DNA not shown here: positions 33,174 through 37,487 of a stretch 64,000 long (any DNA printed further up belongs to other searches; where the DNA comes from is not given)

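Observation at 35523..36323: HNH-endonuclease intein splitting the GYGFNK-SHSQAYA active-site motif of DnaE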

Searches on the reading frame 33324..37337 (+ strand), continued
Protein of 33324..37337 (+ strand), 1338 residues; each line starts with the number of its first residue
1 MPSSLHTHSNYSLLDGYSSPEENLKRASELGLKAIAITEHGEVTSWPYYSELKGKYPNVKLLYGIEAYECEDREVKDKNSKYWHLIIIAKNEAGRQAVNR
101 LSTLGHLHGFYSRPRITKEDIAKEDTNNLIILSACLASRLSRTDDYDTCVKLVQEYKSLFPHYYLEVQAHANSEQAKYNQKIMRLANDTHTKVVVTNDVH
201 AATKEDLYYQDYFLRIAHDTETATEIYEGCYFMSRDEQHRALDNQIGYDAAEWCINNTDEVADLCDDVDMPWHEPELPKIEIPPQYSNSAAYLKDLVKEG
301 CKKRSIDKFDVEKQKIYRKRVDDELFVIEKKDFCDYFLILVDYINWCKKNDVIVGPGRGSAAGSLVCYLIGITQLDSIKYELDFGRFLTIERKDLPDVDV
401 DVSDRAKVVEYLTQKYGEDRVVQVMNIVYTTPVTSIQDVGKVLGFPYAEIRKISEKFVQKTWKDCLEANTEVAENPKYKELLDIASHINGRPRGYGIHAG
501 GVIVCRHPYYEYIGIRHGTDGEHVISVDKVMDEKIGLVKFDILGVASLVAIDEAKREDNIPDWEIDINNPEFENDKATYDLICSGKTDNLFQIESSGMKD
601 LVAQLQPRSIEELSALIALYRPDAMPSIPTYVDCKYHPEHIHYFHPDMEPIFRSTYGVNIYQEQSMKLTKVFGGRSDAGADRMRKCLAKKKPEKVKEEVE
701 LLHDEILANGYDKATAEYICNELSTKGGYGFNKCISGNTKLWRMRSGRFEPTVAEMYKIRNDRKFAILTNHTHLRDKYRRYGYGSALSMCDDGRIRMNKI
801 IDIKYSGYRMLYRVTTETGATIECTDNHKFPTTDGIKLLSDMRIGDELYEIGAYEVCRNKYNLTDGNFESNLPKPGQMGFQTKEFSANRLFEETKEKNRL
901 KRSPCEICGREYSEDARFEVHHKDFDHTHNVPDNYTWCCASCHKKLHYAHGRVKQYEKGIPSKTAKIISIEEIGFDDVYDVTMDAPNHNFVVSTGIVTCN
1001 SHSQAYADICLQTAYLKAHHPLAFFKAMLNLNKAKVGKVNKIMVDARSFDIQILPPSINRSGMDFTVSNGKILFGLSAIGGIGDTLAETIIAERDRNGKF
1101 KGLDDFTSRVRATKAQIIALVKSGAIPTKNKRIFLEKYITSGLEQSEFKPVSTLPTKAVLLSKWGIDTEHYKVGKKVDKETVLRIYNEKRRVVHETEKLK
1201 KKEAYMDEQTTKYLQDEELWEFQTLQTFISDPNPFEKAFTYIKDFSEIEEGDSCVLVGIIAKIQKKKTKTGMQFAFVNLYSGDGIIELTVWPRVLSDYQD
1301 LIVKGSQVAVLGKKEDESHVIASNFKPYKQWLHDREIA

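Call 9: find_homologous_proteins(query=window:33324-37337:+)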
Query window:33324-37337:+ (1338 aa): 7974 proteins with E <= 0.001 among 8000 candidates; the best 120 are listed.
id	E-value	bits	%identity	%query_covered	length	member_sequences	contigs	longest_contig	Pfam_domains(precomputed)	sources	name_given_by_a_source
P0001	0.0e+0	3033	97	100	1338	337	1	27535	PF02811.27,PF14579.13,PF17657.7,PF07733.19,PF14890.12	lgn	-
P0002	0.0e+0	2381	98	55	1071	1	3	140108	PF02811.27,PF14579.13,PF17657.7,PF07733.19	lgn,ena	-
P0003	0.0e+0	2379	97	55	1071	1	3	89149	PF02811.27,PF14579.13,PF17657.7,PF07733.19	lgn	-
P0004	0.0e+0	2374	98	55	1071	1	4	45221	PF02811.27,PF14579.13,PF17657.7,PF07733.19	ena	-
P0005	0.0e+0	2368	98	55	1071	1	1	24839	PF02811.27,PF14579.13,PF17657.7,PF07733.19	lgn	-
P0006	0.0e+0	2367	98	55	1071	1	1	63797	PF02811.27,PF14579.13,PF01336.32,PF17657.7,PF07733.19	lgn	-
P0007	0.0e+0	2366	98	55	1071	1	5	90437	PF02811.27,PF14579.13,PF17657.7,PF07733.19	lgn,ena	-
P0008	0.0e+0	2365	97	55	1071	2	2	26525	PF02811.27,PF14579.13,PF01336.32,PF17657.7,PF07733.19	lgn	-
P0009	0.0e+0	2365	98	55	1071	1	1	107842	PF02811.27,PF14579.13,PF17657.7,PF07733.19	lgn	-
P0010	0.0e+0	2364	97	55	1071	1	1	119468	PF02811.27,PF14579.13,PF17657.7,PF07733.19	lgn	-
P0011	0.0e+0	2363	97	55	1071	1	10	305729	PF02811.27,PF14579.13,PF17657.7,PF07733.19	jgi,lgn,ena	jgi:DNA polymerase-3 subunit alpha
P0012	0.0e+0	2362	97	55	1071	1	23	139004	PF02811.27,PF14579.13,PF01336.32,PF17657.7,PF07733.19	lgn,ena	-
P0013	0.0e+0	2361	98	55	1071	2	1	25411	PF02811.27,PF14579.13,PF01336.32,PF17657.7,PF07733.19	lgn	-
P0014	0.0e+0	2361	98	55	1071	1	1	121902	PF02811.27,PF14579.13,PF17657.7,PF07733.19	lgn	-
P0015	0.0e+0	2361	97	55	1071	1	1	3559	PF02811.27,PF14579.13,PF01336.32,PF17657.7,PF07733.19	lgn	-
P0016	0.0e+0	2360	97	55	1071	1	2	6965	PF02811.27,PF14579.13,PF17657.7,PF07733.19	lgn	-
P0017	0.0e+0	2359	97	55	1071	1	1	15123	PF02811.27,PF14579.13,PF01336.32,PF17657.7,PF07733.19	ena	-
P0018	0.0e+0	2359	97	55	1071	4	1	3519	PF02811.27,PF14579.13,PF01336.32,PF17657.7,PF07733.19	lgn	-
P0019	0.0e+0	2358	98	55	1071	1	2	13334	PF02811.27,PF14579.13,PF17657.7,PF07733.19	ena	-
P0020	0.0e+0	2358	97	55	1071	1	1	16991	PF02811.27,PF14579.13,PF01336.32,PF17657.7,PF07733.19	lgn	-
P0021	0.0e+0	2358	97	55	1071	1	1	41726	PF02811.27,PF14579.13,PF17657.7,PF07733.19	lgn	-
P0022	0.0e+0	2356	97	55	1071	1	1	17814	PF02811.27,PF14579.13,PF17657.7,PF07733.19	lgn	-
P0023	0.0e+0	2355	97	55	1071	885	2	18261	PF02811.27,PF14579.13,PF01336.32,PF17657.7,PF07733.19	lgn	-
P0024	0.0e+0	2352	97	55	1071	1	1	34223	PF12836.14,PF02811.27,PF14579.13,PF17657.7,PF07733.19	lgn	-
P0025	0.0e+0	2351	97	55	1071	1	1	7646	PF12836.14,PF02811.27,PF14579.13,PF17657.7,PF07733.19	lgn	-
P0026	0.0e+0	2350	97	55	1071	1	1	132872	PF12836.14,PF02811.27,PF14579.13,PF17657.7,PF07733.19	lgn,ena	-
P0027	0.0e+0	2349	96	55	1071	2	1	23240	PF02811.27,PF14579.13,PF17657.7,PF07733.19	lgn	-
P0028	0.0e+0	2343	96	55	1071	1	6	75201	PF02811.27,PF14579.13,PF17657.7,PF07733.19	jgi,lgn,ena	-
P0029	0.0e+0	2343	97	55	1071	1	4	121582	PF02811.27,PF14579.13,PF17657.7,PF07733.19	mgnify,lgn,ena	mgnify:FL=1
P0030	0.0e+0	2342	97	55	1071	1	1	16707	PF02811.27,PF14579.13,PF17657.7,PF07733.19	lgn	-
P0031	0.0e+0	2342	96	55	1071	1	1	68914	PF02811.27,PF14579.13,PF17657.7,PF07733.19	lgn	-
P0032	0.0e+0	2342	97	55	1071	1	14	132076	PF02811.27,PF14579.13,PF17657.7,PF07733.19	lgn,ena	-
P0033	0.0e+0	2342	96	55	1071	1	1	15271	PF02811.27,PF14579.13,PF17657.7,PF07733.19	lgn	-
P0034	0.0e+0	2341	96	55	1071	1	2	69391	PF02811.27,PF14579.13,PF17657.7,PF07733.19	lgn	-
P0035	0.0e+0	2341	97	55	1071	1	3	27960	PF02811.27,PF14579.13,PF17657.7,PF07733.19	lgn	-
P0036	0.0e+0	2341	97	55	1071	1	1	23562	PF02811.27,PF14579.13,PF17657.7,PF07733.19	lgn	-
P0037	0.0e+0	2341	97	55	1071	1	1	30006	PF02811.27,PF14579.13,PF17657.7,PF07733.19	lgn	-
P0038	0.0e+0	2341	98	55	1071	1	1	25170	PF02811.27,PF14579.13,PF17657.7,PF07733.19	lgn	-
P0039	0.0e+0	2340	97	55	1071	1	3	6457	PF02811.27,PF14579.13,PF17657.7,PF07733.19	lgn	-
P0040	0.0e+0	2340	97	55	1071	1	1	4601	PF02811.27,PF14579.13,PF17657.7,PF07733.19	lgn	-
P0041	0.0e+0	2340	97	55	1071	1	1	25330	PF02811.27,PF14579.13,PF17657.7,PF07733.19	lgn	-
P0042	0.0e+0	2340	96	55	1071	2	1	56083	PF12836.14,PF02811.27,PF14579.13,PF17657.7,PF07733.19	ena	-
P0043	0.0e+0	2340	97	55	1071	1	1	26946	PF02811.27,PF14579.13,PF17657.7,PF07733.19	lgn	-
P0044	0.0e+0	2339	97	55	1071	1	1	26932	PF02811.27,PF14579.13,PF17657.7,PF07733.19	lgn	-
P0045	0.0e+0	2339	97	55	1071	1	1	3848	PF02811.27,PF14579.13,PF17657.7,PF07733.19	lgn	-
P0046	0.0e+0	2339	98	55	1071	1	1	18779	PF02811.27,PF14579.13,PF01336.32,PF17657.7,PF07733.19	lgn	-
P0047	0.0e+0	2339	97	55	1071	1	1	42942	PF02811.27,PF14579.13,PF17657.7,PF07733.19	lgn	-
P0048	0.0e+0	2339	97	55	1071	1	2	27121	PF02811.27,PF14579.13,PF17657.7,PF07733.19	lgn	-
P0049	0.0e+0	2339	97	55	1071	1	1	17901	PF02811.27,PF14579.13,PF17657.7,PF07733.19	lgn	-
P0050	0.0e+0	2338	97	55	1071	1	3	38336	PF02811.27,PF14579.13,PF17657.7,PF07733.19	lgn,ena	-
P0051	0.0e+0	2338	97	55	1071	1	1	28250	PF02811.27,PF14579.13,PF01336.32,PF17657.7,PF07733.19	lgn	-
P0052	0.0e+0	2338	97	55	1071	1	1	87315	PF02811.27,PF14579.13,PF17657.7,PF07733.19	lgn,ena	-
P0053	0.0e+0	2338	97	55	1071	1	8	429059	PF02811.27,PF14579.13,PF17657.7,PF07733.19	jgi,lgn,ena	-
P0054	0.0e+0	2338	96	55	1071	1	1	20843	PF02811.27,PF14579.13,PF17657.7,PF07733.19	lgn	-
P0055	0.0e+0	2337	96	55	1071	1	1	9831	PF02811.27,PF14579.13,PF17657.7,PF07733.19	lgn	-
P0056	0.0e+0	2337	96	55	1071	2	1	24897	PF02811.27,PF14579.13,PF17657.7,PF07733.19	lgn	-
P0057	0.0e+0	2337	97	55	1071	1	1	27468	PF02811.27,PF14579.13,PF01336.32,PF17657.7,PF07733.19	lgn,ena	-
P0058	0.0e+0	2337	97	55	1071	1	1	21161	PF02811.27,PF14579.13,PF17657.7,PF07733.19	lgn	-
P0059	0.0e+0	2337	97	55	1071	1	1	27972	PF02811.27,PF14579.13,PF17657.7,PF07733.19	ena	-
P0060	0.0e+0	2336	96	55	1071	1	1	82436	PF02811.27,PF14579.13,PF17657.7,PF07733.19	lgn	-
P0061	0.0e+0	2336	97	55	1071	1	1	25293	PF02811.27,PF14579.13,PF17657.7,PF07733.19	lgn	-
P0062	0.0e+0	2335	97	55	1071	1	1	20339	PF02811.27,PF14579.13,PF17657.7,PF07733.19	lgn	-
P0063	0.0e+0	2335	97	55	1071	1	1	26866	PF02811.27,PF14579.13,PF17657.7,PF07733.19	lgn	-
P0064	0.0e+0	2335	97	55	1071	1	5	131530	PF02811.27,PF14579.13,PF17657.7,PF07733.19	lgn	-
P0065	0.0e+0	2334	97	55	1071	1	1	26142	PF02811.27,PF14579.13,PF17657.7,PF07733.19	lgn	-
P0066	0.0e+0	2334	97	55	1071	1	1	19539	PF02811.27,PF14579.13,PF01336.32,PF17657.7,PF07733.19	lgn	-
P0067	0.0e+0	2334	97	55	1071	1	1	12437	PF02811.27,PF14579.13,PF17657.7,PF07733.19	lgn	-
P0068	0.0e+0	2334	98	55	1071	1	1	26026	PF02811.27,PF14579.13,PF17657.7,PF07733.19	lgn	-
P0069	0.0e+0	2334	97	55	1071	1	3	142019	PF02811.27,PF14579.13,PF17657.7,PF07733.19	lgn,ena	-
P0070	0.0e+0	2334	97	55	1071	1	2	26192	PF02811.27,PF14579.13,PF17657.7,PF07733.19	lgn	-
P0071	0.0e+0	2333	98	55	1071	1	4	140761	PF02811.27,PF14579.13,PF01336.32,PF17657.7,PF07733.19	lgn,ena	-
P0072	0.0e+0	2333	98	55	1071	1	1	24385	PF02811.27,PF14579.13,PF17657.7,PF07733.19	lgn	-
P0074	0.0e+0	2332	96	55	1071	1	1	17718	PF02811.27,PF14579.13,PF17657.7,PF07733.19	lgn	-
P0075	0.0e+0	2332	97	55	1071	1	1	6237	PF02811.27,PF14579.13,PF01336.32,PF17657.7,PF07733.19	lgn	-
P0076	0.0e+0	2331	97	55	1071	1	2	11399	PF02811.27,PF14579.13,PF17657.7,PF07733.19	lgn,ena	-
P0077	0.0e+0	2330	97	55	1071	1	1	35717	PF02811.27,PF14579.13,PF01336.32,PF17657.7,PF07733.19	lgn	-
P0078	0.0e+0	2330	96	55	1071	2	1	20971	PF02811.27,PF14579.13,PF17657.7,PF07733.19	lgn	-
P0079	0.0e+0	2330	97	55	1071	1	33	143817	PF02811.27,PF14579.13,PF17657.7,PF07733.19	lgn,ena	-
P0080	0.0e+0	2329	97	55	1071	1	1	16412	PF02811.27,PF14579.13,PF17657.7,PF07733.19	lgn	-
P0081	0.0e+0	2328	97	55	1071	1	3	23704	PF02811.27,PF14579.13,PF17657.7,PF07733.19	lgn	-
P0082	0.0e+0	2327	97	55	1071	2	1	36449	PF02811.27,PF14579.13,PF17657.7,PF07733.19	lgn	-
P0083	0.0e+0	2327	97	55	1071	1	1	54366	PF02811.27,PF14579.13,PF17657.7,PF07733.19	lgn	-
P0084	0.0e+0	2326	96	55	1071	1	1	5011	PF02811.27,PF14579.13,PF17657.7,PF07733.19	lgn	-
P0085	0.0e+0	2325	96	55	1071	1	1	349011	PF02811.27,PF14579.13,PF17657.7,PF07733.19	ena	-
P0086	0.0e+0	2325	97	55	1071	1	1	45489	PF02811.27,PF14579.13,PF17657.7,PF07733.19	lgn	-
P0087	0.0e+0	2325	97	55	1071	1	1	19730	PF02811.27,PF14579.13,PF17657.7,PF07733.19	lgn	-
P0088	0.0e+0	2325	97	55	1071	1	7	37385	PF02811.27,PF14579.13,PF17657.7,PF07733.19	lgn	-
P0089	0.0e+0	2324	97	55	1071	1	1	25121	PF02811.27,PF14579.13,PF17657.7,PF07733.19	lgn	-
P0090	0.0e+0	2323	74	100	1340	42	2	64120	PF02811.27,PF14579.13,PF01336.32,PF17657.7,PF07733.19,PF14890.12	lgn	-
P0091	0.0e+0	2323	97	55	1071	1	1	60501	PF02811.27,PF14579.13,PF17657.7,PF07733.19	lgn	-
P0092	0.0e+0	2323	97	55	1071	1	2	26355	PF02811.27,PF14579.13,PF17657.7,PF07733.19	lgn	-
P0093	0.0e+0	2323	97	55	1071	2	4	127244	PF02811.27,PF14579.13,PF17657.7,PF07733.19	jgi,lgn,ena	jgi:DNA polymerase-3 subunit alpha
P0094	0.0e+0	2322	97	55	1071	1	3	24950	PF02811.27,PF14579.13,PF17657.7,PF07733.19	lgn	-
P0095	0.0e+0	2322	97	55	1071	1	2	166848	PF02811.27,PF14579.13,PF17657.7,PF07733.19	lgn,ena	-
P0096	0.0e+0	2322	97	55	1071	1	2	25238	PF02811.27,PF14579.13,PF17657.7,PF07733.19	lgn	-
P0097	0.0e+0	2322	96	55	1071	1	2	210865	PF02811.27,PF14579.13,PF17657.7,PF07733.19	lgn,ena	-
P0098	0.0e+0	2322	96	55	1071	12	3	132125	PF02811.27,PF14579.13,PF17657.7,PF07733.19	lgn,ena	-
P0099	0.0e+0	2322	96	55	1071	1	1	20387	PF02811.27,PF14579.13,PF17657.7,PF07733.19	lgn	-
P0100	0.0e+0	2322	96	55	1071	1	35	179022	PF02811.27,PF14579.13,PF17657.7,PF07733.19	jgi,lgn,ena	jgi:DNA polymerase-3 subunit alpha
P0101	0.0e+0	2321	97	55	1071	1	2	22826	PF02811.27,PF14579.13,PF17657.7,PF07733.19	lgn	-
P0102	0.0e+0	2320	97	55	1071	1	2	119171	PF02811.27,PF14579.13,PF17657.7,PF07733.19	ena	-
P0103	0.0e+0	2320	97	55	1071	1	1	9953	PF02811.27,PF14579.13,PF17657.7,PF07733.19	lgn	-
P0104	0.0e+0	2319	96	55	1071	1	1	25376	PF02811.27,PF14579.13,PF17657.7,PF07733.19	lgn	-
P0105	0.0e+0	2319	96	55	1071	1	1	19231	PF02811.27,PF14579.13,PF17657.7,PF07733.19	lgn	-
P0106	0.0e+0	2319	97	55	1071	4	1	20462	PF02811.27,PF14579.13,PF17657.7,PF07733.19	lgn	-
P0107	0.0e+0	2319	97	55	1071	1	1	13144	PF02811.27,PF14579.13,PF17657.7,PF07733.19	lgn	-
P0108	0.0e+0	2319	96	55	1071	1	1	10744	PF02811.27,PF14579.13,PF17657.7,PF07733.19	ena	-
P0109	0.0e+0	2319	96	55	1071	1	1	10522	PF02811.27,PF14579.13,PF17657.7,PF07733.19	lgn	-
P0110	0.0e+0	2318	96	55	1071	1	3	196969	PF02811.27,PF14579.13,PF17657.7,PF07733.19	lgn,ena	-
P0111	0.0e+0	2318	96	55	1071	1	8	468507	PF02811.27,PF14579.13,PF17657.7,PF07733.19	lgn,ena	-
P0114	0.0e+0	2317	97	55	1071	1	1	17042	PF12836.14,PF02811.27,PF14579.13,PF17657.7,PF07733.19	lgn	-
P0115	0.0e+0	2316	96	55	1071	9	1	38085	PF02811.27,PF14579.13,PF17657.7,PF07733.19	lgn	-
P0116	0.0e+0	2316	96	55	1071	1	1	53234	PF02811.27,PF14579.13,PF17657.7,PF07733.19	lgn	-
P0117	0.0e+0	2315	96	55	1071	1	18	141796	PF02811.27,PF14579.13,PF17657.7,PF07733.19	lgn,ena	-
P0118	0.0e+0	2315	96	55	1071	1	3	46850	PF02811.27,PF14579.13,PF17657.7,PF07733.19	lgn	-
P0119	0.0e+0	2315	96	55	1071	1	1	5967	PF02811.27,PF14579.13,PF17657.7,PF07733.19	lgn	-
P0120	0.0e+0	2315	95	55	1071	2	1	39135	PF12836.14,PF02811.27,PF14579.13,PF17657.7,PF07733.19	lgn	-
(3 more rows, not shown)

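Call 18: find_encoding_contigs(protein=P0002, flank=10000, max_places=2)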
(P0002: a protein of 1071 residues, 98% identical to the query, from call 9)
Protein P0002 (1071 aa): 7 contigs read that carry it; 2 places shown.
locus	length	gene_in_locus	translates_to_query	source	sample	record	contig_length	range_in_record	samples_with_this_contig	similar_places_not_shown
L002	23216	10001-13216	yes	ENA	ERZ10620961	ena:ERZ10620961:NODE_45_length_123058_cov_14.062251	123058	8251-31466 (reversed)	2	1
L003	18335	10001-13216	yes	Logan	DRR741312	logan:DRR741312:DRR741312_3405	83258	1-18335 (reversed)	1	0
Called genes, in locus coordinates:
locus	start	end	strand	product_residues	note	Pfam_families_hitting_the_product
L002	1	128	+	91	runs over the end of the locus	-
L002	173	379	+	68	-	-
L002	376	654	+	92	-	-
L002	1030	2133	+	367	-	-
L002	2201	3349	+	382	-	PF13479:AAA_24 (weak)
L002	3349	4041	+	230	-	-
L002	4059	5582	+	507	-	-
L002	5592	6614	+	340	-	-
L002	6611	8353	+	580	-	PF01368:DHH, PF17768:RecJ_OB (weak)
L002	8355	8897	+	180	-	-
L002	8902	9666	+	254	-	PF00149:Metallophos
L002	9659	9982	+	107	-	-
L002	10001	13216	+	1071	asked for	PF02811:PHP, PF07733:DNA_pol3_alpha, PF17657:DNA_pol3_finger, PF14579:HHH_6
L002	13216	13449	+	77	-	-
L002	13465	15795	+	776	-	PF23139:OB_YrrC (weak), PF14490:HHH_RecD2, PF01443:Viral_helicase1 (faint), PF13245:AAA_19, PF13604:AAA_30, PF18335:SH3_13, PF13538:UvrD_C_2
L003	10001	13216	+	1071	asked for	PF02811:PHP, PF07733:DNA_pol3_alpha, PF17657:DNA_pol3_finger, PF14579:HHH_6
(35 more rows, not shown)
